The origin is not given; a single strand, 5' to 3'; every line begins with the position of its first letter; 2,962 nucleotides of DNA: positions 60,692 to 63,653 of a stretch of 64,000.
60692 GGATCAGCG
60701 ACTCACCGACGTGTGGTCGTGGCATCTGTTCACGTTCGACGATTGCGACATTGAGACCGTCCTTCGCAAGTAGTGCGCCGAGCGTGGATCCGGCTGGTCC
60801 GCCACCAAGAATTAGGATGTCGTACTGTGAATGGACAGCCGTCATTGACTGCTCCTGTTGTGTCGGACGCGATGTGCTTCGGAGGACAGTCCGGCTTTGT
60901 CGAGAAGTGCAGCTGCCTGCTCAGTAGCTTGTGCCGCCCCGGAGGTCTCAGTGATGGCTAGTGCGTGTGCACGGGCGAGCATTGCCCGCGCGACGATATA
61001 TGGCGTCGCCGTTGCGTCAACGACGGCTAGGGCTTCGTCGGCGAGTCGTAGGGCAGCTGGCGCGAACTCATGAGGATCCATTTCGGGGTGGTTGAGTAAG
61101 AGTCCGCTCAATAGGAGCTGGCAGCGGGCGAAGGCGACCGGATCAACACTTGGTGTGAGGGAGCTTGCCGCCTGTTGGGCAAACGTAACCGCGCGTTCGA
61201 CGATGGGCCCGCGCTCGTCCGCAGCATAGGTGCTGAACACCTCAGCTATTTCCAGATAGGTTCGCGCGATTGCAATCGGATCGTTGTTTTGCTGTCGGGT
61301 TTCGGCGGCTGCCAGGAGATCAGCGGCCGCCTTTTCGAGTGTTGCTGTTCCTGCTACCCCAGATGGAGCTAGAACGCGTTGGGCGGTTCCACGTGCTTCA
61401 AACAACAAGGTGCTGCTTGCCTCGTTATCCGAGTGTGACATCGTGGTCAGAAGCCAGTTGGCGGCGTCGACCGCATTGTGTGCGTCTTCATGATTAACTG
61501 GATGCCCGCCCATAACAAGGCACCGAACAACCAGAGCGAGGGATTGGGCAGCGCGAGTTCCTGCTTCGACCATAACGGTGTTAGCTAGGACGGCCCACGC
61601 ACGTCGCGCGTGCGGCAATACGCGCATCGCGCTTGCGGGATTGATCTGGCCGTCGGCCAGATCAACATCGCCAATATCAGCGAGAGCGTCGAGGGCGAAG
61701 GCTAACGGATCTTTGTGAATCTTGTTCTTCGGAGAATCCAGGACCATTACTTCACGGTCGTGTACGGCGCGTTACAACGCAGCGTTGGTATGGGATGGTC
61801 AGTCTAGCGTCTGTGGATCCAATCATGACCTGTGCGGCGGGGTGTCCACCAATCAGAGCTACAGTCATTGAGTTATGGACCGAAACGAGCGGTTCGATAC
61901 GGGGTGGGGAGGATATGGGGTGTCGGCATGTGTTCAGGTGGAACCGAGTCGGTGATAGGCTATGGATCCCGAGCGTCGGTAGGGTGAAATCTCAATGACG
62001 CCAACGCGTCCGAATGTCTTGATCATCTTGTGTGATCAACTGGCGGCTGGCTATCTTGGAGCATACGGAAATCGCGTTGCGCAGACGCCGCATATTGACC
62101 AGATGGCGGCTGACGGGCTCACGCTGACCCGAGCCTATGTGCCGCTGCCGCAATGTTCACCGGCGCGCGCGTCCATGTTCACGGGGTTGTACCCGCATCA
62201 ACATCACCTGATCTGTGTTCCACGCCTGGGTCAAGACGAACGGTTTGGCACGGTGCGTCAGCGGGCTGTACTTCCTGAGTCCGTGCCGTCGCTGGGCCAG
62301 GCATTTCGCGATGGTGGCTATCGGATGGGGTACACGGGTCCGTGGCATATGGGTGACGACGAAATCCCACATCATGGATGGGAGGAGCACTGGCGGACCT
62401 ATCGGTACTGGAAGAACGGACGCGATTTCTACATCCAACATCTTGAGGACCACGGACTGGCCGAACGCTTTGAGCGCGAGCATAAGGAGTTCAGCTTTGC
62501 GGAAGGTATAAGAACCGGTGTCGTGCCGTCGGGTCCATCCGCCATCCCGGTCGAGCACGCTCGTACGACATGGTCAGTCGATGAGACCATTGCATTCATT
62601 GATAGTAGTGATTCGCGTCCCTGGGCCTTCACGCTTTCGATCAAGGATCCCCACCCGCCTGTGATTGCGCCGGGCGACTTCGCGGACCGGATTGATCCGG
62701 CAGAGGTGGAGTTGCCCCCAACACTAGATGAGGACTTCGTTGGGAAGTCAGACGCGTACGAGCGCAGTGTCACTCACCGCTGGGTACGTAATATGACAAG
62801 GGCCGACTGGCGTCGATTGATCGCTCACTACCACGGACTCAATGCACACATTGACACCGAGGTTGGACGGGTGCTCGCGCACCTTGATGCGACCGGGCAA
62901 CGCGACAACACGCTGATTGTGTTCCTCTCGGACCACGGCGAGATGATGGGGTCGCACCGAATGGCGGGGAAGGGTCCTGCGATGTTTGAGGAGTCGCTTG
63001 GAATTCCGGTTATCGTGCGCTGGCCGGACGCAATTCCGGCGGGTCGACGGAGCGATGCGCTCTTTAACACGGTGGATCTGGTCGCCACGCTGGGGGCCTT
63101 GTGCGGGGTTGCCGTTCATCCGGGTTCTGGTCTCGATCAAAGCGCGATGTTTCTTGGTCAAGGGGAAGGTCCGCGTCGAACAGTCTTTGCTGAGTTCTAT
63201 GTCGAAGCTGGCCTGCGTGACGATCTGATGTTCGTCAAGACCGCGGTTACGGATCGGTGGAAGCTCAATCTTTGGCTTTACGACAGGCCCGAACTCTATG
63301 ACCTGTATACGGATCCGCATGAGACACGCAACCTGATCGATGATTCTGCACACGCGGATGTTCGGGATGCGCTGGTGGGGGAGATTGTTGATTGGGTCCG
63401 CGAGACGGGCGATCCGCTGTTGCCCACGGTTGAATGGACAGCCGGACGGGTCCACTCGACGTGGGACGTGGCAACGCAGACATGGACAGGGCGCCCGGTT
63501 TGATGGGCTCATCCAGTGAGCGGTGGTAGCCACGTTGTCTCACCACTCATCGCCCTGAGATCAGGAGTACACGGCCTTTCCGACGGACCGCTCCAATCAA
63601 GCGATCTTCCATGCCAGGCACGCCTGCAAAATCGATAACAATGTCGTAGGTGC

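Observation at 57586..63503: Paired paralogous Cys-type sulfatases flanking a flavin-halogenase-family gene and an unknown protein, inserted in a sugar ABC transporter locus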

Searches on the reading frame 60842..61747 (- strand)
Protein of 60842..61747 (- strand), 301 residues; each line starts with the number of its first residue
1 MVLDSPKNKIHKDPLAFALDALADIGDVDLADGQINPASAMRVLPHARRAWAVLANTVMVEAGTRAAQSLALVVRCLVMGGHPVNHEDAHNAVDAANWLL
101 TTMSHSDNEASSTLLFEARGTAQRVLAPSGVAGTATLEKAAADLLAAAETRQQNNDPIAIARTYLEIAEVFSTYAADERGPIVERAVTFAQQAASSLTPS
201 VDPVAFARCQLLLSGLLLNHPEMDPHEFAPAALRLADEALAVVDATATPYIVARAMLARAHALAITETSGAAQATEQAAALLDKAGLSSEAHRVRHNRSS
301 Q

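Call 3: search_protein_families(library=pfam, proteins=[window:60842-61747:-], max_evalue=0.01)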
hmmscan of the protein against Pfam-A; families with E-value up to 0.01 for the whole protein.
window:60842-61747:- (301 aa): 0 families

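Call 4: search_protein_families(library=ncbifam, proteins=[window:60842-61747:-], max_evalue=0.01)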
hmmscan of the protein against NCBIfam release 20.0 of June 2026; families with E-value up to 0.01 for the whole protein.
window:60842-61747:- (301 aa): 0 families

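Call 9: find_homologous_proteins(query=window:60842-61747:-)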
Query window:60842-61747:- (301 aa): 26 proteins with E <= 0.001 among 8000 candidates.
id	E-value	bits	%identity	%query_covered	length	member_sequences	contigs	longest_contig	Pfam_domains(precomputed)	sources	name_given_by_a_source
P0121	1.1e-182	624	99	100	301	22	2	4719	-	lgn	-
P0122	2.8e-87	311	88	57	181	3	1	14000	-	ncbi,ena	-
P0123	5.1e-56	208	47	99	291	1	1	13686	-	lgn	-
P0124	5.4e-56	208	47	83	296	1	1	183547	-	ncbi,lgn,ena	-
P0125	6.2e-56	208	46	99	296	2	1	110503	-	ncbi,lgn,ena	-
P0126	7.4e-56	208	47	88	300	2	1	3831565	-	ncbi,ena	-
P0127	1.9e-55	207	48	87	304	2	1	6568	-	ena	-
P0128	3.9e-55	206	51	74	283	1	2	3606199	-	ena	-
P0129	4.6e-55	205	51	75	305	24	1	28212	-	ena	-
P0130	8.9e-55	204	48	87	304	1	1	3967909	-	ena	-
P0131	2.2e-54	203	47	99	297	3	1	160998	-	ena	-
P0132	3.1e-53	199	52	63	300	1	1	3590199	-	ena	-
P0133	5.6e-53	199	47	83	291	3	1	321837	-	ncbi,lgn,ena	-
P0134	1.4e-52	197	46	98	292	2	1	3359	-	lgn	-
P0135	1.7e-52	197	44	99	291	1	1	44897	-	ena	-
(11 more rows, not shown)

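Call 16: find_encoding_contigs(protein=P0122, flank=10000, max_places=3)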
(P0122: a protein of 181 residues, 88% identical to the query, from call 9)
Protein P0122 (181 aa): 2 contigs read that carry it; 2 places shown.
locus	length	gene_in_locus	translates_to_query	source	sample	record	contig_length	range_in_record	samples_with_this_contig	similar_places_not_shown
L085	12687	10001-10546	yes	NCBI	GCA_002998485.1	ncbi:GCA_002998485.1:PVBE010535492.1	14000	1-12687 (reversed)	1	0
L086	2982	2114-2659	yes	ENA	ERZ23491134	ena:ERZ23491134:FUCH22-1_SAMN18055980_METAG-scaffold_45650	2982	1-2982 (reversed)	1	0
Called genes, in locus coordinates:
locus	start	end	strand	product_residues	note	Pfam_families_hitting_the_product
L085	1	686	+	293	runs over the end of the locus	PF00528:BPD_transp_1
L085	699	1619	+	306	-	PF00528:BPD_transp_1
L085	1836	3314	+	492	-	-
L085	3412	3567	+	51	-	-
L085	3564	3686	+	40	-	-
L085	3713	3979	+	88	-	-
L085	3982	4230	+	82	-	-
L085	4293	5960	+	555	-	PF00884:Sulfatase, PF16347:SGSH_C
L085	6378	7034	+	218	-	PF06283:ThuA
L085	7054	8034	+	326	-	PF01262:AlaDh_PNT_C (weak), PF00107:ADH_zinc_N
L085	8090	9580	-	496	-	PF00884:Sulfatase, PF01663:Phosphodiest (weak), PF02995:DUF229 (weak), PF16347:SGSH_C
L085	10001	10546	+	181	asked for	-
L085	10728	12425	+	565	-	PF00890:FAD_binding_2 (faint), PF01266:DAO (faint), PF01494:FAD_binding_3, PF04820:Trp_halogenase, PF12831:FAD_oxidored (weak), PF04820:Trp_halogenase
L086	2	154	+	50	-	?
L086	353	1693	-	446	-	-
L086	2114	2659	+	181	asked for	-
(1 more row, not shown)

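Call 17: find_encoding_contigs(protein=P0121, flank=10000, max_places=3)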
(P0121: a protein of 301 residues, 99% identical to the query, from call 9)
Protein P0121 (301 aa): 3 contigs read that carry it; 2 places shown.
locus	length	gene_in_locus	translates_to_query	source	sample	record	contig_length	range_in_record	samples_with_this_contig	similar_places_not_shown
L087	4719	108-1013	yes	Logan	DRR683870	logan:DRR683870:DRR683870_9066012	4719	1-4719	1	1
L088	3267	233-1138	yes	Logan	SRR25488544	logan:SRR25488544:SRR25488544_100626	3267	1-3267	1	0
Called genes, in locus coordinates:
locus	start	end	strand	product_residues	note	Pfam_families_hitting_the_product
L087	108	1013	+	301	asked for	-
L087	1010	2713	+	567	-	PF01266:DAO (faint), PF01494:FAD_binding_3, PF04820:Trp_halogenase, PF12831:FAD_oxidored (weak), PF13450:NAD_binding_8 (faint), PF04820:Trp_halogenase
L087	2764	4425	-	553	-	PF00884:Sulfatase, PF01663:Phosphodiest (weak), PF02995:DUF229 (weak), PF16347:SGSH_C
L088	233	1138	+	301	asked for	-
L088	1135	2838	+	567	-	PF01266:DAO (faint), PF01494:FAD_binding_3, PF04820:Trp_halogenase, PF12831:FAD_oxidored (weak), PF13450:NAD_binding_8 (faint), PF04820:Trp_halogenase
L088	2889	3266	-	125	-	?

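Call 28: predict_structure(alignment_id=A3)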
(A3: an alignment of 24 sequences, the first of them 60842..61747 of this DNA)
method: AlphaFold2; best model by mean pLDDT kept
length: 301 residues; sequences in the alignment: 24
mean_pLDDT: 89.8   pTM: 0.86
mean pLDDT of the five models: 89.8, 88.2, 88.0, 87.9, 87.0
residues with pLDDT >= 90: 227; 70-90: 51; 50-70: 14; < 50: 9
segments of 3 or more residues with pLDDT < 50: 1-9
pLDDT, mean of each block of 10 residues (from residue 1): 43 85 83 79 94 91 93 94 94 96 76 94 90 89 96 94 97 79 93 97 96 94 93 98 94 97 93 96 95 84 51
secondary structure, 60 per line:
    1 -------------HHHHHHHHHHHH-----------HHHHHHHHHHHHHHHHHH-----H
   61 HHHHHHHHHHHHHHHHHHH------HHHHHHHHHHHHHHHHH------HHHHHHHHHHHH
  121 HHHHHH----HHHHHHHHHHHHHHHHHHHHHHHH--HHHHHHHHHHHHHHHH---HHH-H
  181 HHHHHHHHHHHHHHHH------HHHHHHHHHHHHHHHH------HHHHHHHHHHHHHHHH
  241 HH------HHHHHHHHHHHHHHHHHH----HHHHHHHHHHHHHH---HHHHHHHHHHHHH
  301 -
elements in order: H14-25 H37-54 H60-79 H86-102 H109-126 H131-154 H157-172 H180-196 H203-218 H225-242 H249-266 H271-284 H288-300

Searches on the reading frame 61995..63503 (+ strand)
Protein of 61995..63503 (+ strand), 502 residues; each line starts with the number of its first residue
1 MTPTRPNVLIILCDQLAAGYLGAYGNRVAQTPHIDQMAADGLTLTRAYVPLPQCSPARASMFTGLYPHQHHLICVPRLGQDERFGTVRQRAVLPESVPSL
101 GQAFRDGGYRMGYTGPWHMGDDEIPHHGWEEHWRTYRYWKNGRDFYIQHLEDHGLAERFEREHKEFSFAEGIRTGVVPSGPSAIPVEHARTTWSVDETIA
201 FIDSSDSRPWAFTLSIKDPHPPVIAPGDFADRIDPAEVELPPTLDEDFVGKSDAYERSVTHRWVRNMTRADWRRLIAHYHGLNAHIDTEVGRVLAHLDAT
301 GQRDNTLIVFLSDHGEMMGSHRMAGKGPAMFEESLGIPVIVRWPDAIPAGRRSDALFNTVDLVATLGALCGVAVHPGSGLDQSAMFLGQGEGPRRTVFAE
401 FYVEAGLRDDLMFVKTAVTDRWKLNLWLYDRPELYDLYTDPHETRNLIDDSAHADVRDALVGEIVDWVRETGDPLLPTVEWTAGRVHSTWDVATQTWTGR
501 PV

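Call 3: search_protein_families(library=pfam, proteins=[window:61995-63503:+], max_evalue=0.01)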
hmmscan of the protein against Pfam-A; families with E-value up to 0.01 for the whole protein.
window:61995-63503:+ (502 aa): 4 families
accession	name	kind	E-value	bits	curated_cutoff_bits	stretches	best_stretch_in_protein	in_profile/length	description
PF00884.28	Sulfatase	-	3.4e-47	161.7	25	1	6-372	1-301/301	Sulfatase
PF16347.10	SGSH_C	-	9.6e-16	58.7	29.3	1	329-465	10-149/154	N-sulphoglucosamine sulphohydrolase, C-terminal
PF01663.27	Phosphodiest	-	5.1e-12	46.5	23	1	8-73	1-63/342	Type I phosphodiesterase / nucleotide pyrophosphatase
PF02995.22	DUF229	-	8.8e-06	25.1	25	1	278-339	305-364/496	Protein of unknown function (DUF229)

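Call 4: search_protein_families(library=ncbifam, proteins=[window:61995-63503:+], max_evalue=0.01)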
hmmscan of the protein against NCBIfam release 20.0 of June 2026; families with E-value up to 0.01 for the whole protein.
window:61995-63503:+ (502 aa): 5 families
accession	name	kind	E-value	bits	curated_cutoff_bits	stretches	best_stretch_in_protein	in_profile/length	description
NF010322.0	PRK13759.1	equivalog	5.3e-54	183.5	481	1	3-472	4-461/486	arylsulfatase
TIGR03417.1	chol_sulfatase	equivalog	1.7e-49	169.1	433.45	1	4-462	1-434/500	choline-sulfatase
NF045661.1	HdlasePehA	equivalog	8.1e-48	163.3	900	1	5-467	2-484/506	phosphoric/sulfuric ester hydrolase PehA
NF052527.1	Mn_arylsulf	exception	2.4e-39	135.5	850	1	5-470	1-454/479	manganese-dependent arylsulfatase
NF038282.1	LapC_YejM_PbgA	exception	9.3e-06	24.2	825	1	276-366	411-496/584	LPS biosynthesis-modulating metalloenzyme YejM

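Call 76: find_related_loci(query=window:61995-63503:+, collection=metagenome_contigs, flank=8000)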
Query window:61995-63503:+ (502 aa) in metagenome_contigs; peptide patterns used: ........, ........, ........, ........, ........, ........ (x = any residue, [..] = any of these).
193 stretches matched a pattern; 24 encode a relative of the query (tblastn E <= 1e-3); 24 distinct loci.
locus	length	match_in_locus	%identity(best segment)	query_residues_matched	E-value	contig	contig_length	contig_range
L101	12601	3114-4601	94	1-496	0e+0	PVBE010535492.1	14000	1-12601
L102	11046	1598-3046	84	4-486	0e+0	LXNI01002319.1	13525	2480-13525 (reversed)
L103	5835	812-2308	50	1-488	1e-157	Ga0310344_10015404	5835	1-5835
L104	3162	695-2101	29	4-480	1e-54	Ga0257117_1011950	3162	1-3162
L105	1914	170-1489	29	6-477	1e-41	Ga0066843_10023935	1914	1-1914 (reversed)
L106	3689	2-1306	30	11-477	7e-40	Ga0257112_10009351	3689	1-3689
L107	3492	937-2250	29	7-485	1e-38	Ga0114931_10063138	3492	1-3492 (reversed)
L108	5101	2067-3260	26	6-456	4e-30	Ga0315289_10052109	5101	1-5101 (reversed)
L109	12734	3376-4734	25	2-447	2e-29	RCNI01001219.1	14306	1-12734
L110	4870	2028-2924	28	2-371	2e-29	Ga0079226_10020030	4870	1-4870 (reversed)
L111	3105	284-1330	24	3-378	7e-29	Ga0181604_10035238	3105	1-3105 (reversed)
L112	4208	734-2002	26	5-456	5e-29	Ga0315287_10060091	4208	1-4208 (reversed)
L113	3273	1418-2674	26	5-450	7e-29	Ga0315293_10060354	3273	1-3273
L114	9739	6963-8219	26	5-450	2e-27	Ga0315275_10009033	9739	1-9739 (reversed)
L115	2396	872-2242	23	5-488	3e-27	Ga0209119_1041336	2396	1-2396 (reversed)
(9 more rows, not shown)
